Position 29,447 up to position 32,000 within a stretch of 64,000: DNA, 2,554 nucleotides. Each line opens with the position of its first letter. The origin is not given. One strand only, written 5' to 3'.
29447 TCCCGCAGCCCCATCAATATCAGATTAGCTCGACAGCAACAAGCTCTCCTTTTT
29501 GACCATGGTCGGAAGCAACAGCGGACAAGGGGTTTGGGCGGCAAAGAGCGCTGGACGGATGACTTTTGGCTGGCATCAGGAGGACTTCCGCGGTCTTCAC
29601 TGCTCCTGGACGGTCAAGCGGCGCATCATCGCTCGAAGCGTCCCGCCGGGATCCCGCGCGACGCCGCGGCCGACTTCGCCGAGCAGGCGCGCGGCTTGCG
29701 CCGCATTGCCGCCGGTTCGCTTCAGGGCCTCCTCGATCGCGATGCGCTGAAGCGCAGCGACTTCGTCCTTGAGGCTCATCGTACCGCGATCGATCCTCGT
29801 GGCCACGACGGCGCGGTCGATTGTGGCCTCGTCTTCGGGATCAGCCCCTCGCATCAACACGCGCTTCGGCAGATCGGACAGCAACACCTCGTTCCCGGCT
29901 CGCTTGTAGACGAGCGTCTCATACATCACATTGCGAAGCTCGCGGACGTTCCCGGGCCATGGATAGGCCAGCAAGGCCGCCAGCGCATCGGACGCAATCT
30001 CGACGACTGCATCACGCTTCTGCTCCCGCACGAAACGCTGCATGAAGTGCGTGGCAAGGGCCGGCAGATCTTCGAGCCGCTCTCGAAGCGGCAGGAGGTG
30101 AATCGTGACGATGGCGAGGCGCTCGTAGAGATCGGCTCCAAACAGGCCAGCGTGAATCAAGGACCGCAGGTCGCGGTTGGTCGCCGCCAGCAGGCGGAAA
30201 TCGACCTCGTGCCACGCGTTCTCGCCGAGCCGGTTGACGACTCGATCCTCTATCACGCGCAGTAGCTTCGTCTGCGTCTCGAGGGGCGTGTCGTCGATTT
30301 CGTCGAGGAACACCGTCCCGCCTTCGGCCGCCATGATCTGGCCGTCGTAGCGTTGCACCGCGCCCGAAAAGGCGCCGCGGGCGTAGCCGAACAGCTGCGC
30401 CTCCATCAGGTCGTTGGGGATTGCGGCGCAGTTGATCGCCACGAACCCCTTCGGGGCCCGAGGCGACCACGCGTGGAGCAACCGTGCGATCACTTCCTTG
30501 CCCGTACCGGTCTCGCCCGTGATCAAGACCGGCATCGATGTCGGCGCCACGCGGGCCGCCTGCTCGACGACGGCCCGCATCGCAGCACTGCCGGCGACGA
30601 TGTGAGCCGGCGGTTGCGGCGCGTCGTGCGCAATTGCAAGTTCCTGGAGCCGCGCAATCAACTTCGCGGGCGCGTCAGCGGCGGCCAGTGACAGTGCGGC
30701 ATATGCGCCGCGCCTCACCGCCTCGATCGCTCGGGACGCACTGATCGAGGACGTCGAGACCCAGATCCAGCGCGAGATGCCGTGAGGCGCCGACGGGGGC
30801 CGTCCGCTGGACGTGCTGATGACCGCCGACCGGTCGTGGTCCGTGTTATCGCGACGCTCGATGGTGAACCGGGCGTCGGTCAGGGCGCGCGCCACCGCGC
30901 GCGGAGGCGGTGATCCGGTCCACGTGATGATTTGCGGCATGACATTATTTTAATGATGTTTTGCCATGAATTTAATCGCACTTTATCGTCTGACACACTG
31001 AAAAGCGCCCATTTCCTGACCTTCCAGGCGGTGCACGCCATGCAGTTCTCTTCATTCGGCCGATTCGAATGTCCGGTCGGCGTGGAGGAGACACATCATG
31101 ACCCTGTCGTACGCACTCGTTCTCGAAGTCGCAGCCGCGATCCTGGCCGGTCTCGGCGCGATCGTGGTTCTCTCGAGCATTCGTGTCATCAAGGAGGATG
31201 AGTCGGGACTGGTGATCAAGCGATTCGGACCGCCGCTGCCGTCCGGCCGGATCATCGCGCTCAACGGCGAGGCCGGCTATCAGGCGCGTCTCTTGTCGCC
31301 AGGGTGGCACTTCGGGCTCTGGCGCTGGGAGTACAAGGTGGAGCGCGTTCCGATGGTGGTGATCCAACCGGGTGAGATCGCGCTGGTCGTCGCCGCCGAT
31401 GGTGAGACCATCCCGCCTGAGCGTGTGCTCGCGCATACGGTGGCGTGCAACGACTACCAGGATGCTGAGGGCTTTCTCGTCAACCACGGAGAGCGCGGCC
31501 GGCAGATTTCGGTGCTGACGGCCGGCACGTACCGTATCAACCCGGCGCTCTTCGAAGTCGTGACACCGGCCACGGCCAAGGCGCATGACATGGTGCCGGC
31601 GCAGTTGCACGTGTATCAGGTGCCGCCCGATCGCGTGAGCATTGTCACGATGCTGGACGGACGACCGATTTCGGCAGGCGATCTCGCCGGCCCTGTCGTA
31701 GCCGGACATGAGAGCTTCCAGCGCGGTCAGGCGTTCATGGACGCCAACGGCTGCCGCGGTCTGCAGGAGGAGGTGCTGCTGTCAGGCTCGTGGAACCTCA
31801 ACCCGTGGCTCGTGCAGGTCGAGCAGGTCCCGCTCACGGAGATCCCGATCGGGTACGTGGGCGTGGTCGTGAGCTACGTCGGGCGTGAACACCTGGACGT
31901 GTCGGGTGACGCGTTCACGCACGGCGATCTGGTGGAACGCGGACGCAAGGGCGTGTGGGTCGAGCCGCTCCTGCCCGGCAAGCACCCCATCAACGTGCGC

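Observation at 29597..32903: Sigma-54 enhancer-binding protein divergently paired with a flotillin gene carrying a -24/-12 promoter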

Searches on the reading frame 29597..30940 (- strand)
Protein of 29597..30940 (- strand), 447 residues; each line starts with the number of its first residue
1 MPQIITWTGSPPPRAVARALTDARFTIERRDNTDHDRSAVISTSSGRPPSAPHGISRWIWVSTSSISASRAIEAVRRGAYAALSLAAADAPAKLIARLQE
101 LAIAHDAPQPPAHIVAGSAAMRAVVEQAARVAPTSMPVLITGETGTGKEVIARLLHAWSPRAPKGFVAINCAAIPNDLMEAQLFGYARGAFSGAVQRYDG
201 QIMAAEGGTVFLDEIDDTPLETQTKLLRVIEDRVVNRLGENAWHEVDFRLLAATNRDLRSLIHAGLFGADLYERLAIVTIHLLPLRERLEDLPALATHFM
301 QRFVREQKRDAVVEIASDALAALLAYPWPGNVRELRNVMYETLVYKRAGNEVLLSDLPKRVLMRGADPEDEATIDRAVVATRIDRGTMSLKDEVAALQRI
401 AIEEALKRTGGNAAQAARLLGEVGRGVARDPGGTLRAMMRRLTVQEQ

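Call 3: search_protein_families(library=pfam, proteins=[window:29597-30940:-], max_evalue=0.01)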
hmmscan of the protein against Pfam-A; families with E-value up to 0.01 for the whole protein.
window:29597-30940:- (447 aa): 12 families
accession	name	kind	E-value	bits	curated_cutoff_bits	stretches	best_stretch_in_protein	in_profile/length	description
PF00158.32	Sigma54_activat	-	1.6e-61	207.3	20.2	1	115-281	2-168/168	Sigma-54 interaction domain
PF25601.1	AAA_lid_14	-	1e-21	77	27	1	286-370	1-83/87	AAA+ ATPase lid domain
PF14532.12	Sigma54_activ_2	-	1.4e-18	67.9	25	1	116-285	2-138/138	Sigma-54 interaction domain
PF07728.20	AAA_5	-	1.7e-09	38.2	22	1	137-256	1-123/139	AAA domain (dynein-related subfamily)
PF02954.25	HTH_8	-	1.2e-05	25.3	22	1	396-421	4-29/42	Bacterial regulatory protein, Fis family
PF01078.27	Mg_chelatase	-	0.00016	21.6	20.3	0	193-255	93-157/207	Magnesium chelatase, subunit ChlI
PF07724.20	AAA_2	-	0.00081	19.9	27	1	138-248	6-114/166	AAA domain (Cdc48 subfamily)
PF07726.17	AAA_3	-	0.0037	17.6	27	1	138-255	2-111/131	ATPase family associated with various cellular activities (AAA)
PF13191.12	AAA_16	-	0.0055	17.7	32.6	0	122-232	13-122/167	AAA ATPase domain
PF13401.12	AAA_22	-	0.0066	17.2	27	0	138-173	8-43/130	AAA domain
PF00004.35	AAA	-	0.0076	17.1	21.2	0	138-261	1-114/131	ATPase family associated with various cellular activities (AAA)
PF00493.29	MCM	-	0.0082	15.7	23.3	0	135-235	57-150/224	MCM P-loop domain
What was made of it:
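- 29597..30940 (-): bEBP gene (447 aa): pseudo-receiver, AAA+ sigma-54 activator domain, Fis-type HTH. Pfam Sigma54_activat 1.6e-61, AAA_lid_14, HTH_8 (call 3).
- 29678..29755 (-): C-terminal Fis-type helix-turn-helix (aa 396-421). Pfam HTH_8, 1.2e-5, 25.3 bits, above the 22-bit cut-off (call 3).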

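Call 26: find_homologous_proteins(query=window:29597-30940:-, max_evalue=1e-20)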
Query window:29597-30940:- (447 aa): 7997 proteins with E <= 1e-20 among 8000 candidates; the best 120 are listed.
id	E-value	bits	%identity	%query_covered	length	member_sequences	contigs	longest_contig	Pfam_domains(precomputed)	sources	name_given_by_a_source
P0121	2.6e-286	967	100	100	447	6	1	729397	PF00158.33,PF25601.2,PF02954.26,PF14532.13,PF07728.21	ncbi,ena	-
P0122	9.8e-261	883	91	100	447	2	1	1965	PF00158.33,PF25601.2,PF02954.26,PF14532.13,PF07728.21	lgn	-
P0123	2.3e-234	796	83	100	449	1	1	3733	PF00158.33,PF25601.2,PF02954.26,PF14532.13,PF07728.21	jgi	jgi:DNA-binding NtrC family response regulator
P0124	4.5e-234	795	83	100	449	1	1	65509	PF00158.33,PF25601.2,PF02954.26,PF14532.13,PF07728.21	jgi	jgi:DNA-binding NtrC family response regulator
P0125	6.3e-234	795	83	100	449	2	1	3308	PF00158.33,PF25601.2,PF02954.26,PF14532.13,PF07728.21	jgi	jgi:DNA-binding NtrC family response regulator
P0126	5.7e-230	782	81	99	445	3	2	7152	PF00158.33,PF25601.2,PF02954.26,PF14532.13,PF07728.21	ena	-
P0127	6.3e-230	781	82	100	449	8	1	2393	PF00158.33,PF25601.2,PF14532.13,PF07728.21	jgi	jgi:DNA-binding NtrC family response regulator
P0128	2.1e-229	780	81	99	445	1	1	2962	PF00158.33,PF25601.2,PF14532.13,PF07728.21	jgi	jgi:DNA-binding NtrC family response regulator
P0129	6.7e-226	768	81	99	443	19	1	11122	PF00158.33,PF25601.2,PF02954.26,PF14532.13,PF07728.21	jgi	-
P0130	7.1e-225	765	80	98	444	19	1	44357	PF00158.33,PF25601.2,PF02954.26,PF14532.13,PF07728.21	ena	-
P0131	9.1e-223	758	79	99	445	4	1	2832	PF00158.33,PF25601.2,PF02954.26,PF14532.13,PF07728.21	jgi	-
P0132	7.2e-222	755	79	99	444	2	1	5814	PF00158.33,PF25601.2,PF02954.26,PF14532.13,PF07728.21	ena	-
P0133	1.3e-221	754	79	99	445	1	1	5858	PF00158.33,PF25601.2,PF02954.26,PF14532.13,PF07728.21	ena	-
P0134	8.4e-220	748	79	99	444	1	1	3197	PF00158.33,PF25601.2,PF02954.26,PF14532.13,PF07728.21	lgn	-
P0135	1.7e-219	747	78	99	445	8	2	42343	PF00158.33,PF25601.2,PF02954.26,PF14532.13,PF07728.21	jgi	-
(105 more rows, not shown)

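Call 43: search_protein_families(library=ncbifam, proteins=[window:29597-30940:-], max_evalue=0.001)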
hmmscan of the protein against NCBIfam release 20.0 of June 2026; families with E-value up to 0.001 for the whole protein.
window:29597-30940:- (447 aa): 27 families (the best 25 are shown)
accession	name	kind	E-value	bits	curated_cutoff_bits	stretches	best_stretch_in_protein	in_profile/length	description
NF041552.1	TF_PrdR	equivalog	6e-86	289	795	1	112-420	267-562/577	sigma-54 dependent transcriptional regulator PrdR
TIGR01818.1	ntrC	equivalog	9.5e-86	288.4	558.6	1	71-422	85-451/463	nitrogen regulation protein NR(I)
NF003451.0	PRK05022.1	equivalog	3.8e-84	283.2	476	1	109-421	187-495/512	nitric oxide reductase transcriptional regulator NorR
NF038308.1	RNA_repair_RtcR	equivalog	2.4e-83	280.8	650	1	109-423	177-500/530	RNA repair transcriptional activator RtcR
TIGR02915.1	PEP_resp_reg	equivalog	6.1e-81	272.5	502.6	1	113-421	140-429/445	PEP-CTERM-box response regulator transcription factor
NF008469.0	PRK11361.1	equivalog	1.7e-80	271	714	1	112-424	143-444/461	acetoacetate metabolism transcriptional regulator AtoC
TIGR01817.1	nifA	equivalog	4.7e-80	269.9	528.85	1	103-428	187-521/534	nif-specific transcriptional activator NifA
NF050807.1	TransRegFlbDCaul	equivalog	3.3e-77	260.3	750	1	66-422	80-426/454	sigma-54-dependent transcriptional regulator FlbD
TIGR02974.1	phageshock_pspF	equivalog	3.9e-76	256.4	443.55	1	117-420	4-322/336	phage shock protein operon transcriptional activator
NF008176.1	PRK10923.1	equivalog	8.4e-74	248.8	620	1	103-422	129-454/469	nitrogen regulation protein NR(I)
NF007689.0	PRK10365.1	equivalog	1.8e-70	238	760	1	111-422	138-430/441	sigma-54-dependent response regulator transcription factor ZraR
NF051870.1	NAssimRespRegNtrX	equivalog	1.3e-69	235.2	600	1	112-421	139-437/452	nitrogen assimilation response regulator NtrX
NF011695.0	PRK15115.1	equivalog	1.6e-69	234.8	763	1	63-343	85-365/445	two-component system response regulator GlrR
TIGR02329.1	propionate_PrpR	equivalog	7.9e-69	232.7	499.2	1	74-421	174-514/526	propionate catabolism operon regulatory protein PrpR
NF008085.0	PRK10820.1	equivalog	3.9e-68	230.3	576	1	97-356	191-446/520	transcriptional regulator TyrR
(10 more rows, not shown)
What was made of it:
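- On PspF: TIGR02974 scores 256 bits against a cut-off of 444 (call 43).
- On Two-component response regulator (NtrC class): TIGR01818 scores 288 bits against a cut-off of 559 (call 43).
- Closest known: pspF-pspA. Different: The PspF NCBIfam models score far below their cut-offs: 256 against 444 bits, and 222 against 529 bits (call 43).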

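Call 61: list_cluster_members(proteins=[P0121, P0001])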
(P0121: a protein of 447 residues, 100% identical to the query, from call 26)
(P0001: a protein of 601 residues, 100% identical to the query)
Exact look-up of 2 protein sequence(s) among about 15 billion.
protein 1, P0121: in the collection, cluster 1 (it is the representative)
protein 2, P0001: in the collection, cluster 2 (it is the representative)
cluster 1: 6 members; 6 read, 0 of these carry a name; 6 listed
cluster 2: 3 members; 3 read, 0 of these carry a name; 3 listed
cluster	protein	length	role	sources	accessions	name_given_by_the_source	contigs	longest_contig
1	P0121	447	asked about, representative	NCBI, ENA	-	-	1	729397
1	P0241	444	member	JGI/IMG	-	-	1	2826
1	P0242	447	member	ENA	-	-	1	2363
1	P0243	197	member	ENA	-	-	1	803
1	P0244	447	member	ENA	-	-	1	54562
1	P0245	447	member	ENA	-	-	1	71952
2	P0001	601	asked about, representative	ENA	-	-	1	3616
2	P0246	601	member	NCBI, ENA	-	-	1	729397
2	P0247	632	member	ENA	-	-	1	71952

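Call 63: find_encoding_contigs(protein=P0121, flank=1000, max_places=4)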
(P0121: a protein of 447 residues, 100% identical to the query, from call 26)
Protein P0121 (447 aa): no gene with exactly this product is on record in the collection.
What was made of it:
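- On Bacterial enhancer-binding protein (sigma-54 activator): The source contig was not retrievable (call 63).
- Tried and rejected: An exact look-up of the source contig through P0121 found no record (call 63), and the cluster look-up gave no names (call 61).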

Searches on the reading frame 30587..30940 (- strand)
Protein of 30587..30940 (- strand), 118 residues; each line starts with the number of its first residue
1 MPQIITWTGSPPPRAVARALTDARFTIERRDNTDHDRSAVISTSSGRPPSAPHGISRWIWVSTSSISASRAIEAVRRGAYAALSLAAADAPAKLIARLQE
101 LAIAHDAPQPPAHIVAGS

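Call 38: predict_structure(alignment_id=A3)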
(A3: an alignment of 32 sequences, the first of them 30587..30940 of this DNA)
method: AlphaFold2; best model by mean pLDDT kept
length: 118 residues; sequences in the alignment: 32
mean_pLDDT: 88.3   pTM: 0.79
mean pLDDT of the five models: 88.3, 86.8, 85.6, 85.0, 84.6
residues with pLDDT >= 90: 81; 70-90: 19; 50-70: 18; < 50: 0
segments of 3 or more residues with pLDDT < 50: none
pLDDT, mean of each block of 10 residues (from residue 1): 91 96 90 76 93 87 96 95 96 97 75 63
secondary structure, 60 per line:
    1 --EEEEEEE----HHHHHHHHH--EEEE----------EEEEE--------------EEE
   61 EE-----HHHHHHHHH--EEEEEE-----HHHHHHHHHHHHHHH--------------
elements in order: E3-9 H14-22 E25-28 E39-43 E58-62 H68-76 E79-84 H90-104
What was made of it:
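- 30626..30940 (-): N-terminal pseudo-receiver domain (about aa 1-105). AlphaFold2 model with pLDDT 88 and pTM 0.79, topology b1-a1-b2-b3-b4-a4-b5-a5 (call 38).
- Closest known: FleQ/FlrA-type and other bEBPs with degenerate receiver domains. Different: In the model the fold is trimmed: no helices were assigned between b2-b3 and b3-b4 (call 38).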

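Call 41: search_protein_families(library=pfam, proteins=[window:30587-30940:-], max_evalue=1)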
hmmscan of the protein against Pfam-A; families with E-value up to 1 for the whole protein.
window:30587-30940:- (118 aa): 0 families
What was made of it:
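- Closest known: FleQ/FlrA-type and other bEBPs with degenerate receiver domains. Different: No sequence similarity to any Pfam domain (call 41).
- Checked: No Pfam family matches aa 1-118 (call 41).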

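Call 69: search_solved_structures(query=A3, max_evalue=10, show_alignments=3)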
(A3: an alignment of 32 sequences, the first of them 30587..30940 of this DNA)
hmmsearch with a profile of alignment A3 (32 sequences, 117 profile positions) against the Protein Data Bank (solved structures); distinct sequences matched with E-value up to 10: 14.
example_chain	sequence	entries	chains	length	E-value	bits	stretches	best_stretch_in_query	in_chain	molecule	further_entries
8juo_A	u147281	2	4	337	0.13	15.5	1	20-74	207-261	Aspartate-semialdehyde dehydrogenase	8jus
4jic_A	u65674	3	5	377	0.48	13.7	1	53-99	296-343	GTN Reductase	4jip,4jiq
5n6g_A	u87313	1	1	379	0.48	13.6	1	53-99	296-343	GTN Reductase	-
6wh1_B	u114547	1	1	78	0.61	13.3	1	39-63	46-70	DNA ligase 3 alpha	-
6kmh_C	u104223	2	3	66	0.72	13.1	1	36-70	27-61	Amyloid-beta A4 precursor protein-binding family A member 1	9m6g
3pc7_A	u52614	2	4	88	0.77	13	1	39-63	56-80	DNA ligase 3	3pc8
1imo_A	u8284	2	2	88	0.78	13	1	39-63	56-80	DNA LIGASE III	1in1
3qvg_A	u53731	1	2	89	0.79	12.9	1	39-63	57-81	DNA ligase 3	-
9f19_A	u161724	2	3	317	0.8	12.9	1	44-79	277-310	Ubiquitin carboxyl-terminal hydrolase 30,Ubiquitin carboxyl-terminal hydrolase 14,Ubiquiti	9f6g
5ohp_A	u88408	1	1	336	0.94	12.7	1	44-79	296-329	Ubiquitin carboxyl-terminal hydrolase 30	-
5ohk_A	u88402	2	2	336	0.95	12.7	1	44-79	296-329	Ubiquitin carboxyl-terminal hydrolase 30,Ubiquitin carboxyl-terminal hydrolase 30,Ubiquiti | Ubiquitin carboxyl-terminal hydrolase 30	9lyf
8d0a_A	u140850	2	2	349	0.99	12.6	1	44-79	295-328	Ubiquitin carboxyl-terminal hydrolase 30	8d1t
5gvi_A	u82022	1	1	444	1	12.6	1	41-79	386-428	Ubiquitin carboxyl-terminal hydrolase 30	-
5ohn_A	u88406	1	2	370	1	12.6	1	44-79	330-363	Ubiquitin carboxyl-terminal hydrolase 30,Ubiquitin carboxyl-terminal hydrolase 30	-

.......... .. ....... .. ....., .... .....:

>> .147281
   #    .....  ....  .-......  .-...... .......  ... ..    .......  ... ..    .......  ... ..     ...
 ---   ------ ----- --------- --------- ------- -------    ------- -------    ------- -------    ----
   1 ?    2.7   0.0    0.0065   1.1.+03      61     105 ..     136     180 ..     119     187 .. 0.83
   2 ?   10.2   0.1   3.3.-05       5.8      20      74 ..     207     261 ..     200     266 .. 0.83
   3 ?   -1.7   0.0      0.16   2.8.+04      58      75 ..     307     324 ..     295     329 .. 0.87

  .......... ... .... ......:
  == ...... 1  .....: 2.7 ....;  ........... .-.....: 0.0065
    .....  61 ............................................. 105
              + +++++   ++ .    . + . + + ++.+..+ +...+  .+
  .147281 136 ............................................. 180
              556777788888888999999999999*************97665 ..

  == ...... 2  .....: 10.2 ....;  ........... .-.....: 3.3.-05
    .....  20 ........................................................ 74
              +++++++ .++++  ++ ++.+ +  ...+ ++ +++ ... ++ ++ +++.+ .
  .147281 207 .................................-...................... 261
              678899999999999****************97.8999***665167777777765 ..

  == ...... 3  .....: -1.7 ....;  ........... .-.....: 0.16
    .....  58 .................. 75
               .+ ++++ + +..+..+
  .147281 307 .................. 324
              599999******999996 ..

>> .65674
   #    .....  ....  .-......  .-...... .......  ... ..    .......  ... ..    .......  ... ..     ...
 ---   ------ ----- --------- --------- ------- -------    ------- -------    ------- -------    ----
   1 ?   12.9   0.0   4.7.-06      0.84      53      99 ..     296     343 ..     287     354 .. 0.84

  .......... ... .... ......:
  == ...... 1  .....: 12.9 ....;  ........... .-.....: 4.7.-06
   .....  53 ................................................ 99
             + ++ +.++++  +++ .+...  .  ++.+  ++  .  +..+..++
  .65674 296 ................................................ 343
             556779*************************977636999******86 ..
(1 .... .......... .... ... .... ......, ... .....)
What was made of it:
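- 30626..30940 (-): No Pfam or PDB sequence match (calls 41, 69).
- Tried and rejected: A profile of the N-terminal domain against PDB sequences found nothing meaningful (call 69).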

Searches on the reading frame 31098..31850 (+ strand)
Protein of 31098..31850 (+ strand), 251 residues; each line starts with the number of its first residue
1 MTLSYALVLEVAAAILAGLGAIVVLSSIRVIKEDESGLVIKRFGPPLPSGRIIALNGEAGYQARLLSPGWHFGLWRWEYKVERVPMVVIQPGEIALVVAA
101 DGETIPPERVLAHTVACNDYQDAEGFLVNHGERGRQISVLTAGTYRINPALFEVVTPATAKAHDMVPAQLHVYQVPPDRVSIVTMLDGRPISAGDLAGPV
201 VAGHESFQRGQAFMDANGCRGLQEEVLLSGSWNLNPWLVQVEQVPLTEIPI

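Call 41: search_protein_families(library=pfam, proteins=[window:31098-31850:+], max_evalue=1)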
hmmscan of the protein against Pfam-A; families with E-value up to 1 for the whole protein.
window:31098-31850:+ (251 aa): 1 family
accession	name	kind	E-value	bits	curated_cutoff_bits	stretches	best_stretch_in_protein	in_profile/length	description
PF18092.7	DraK_HK_N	-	0.044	14.7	26.4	1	166-211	32-79/86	DraK Histidine Kinase N-terminal domain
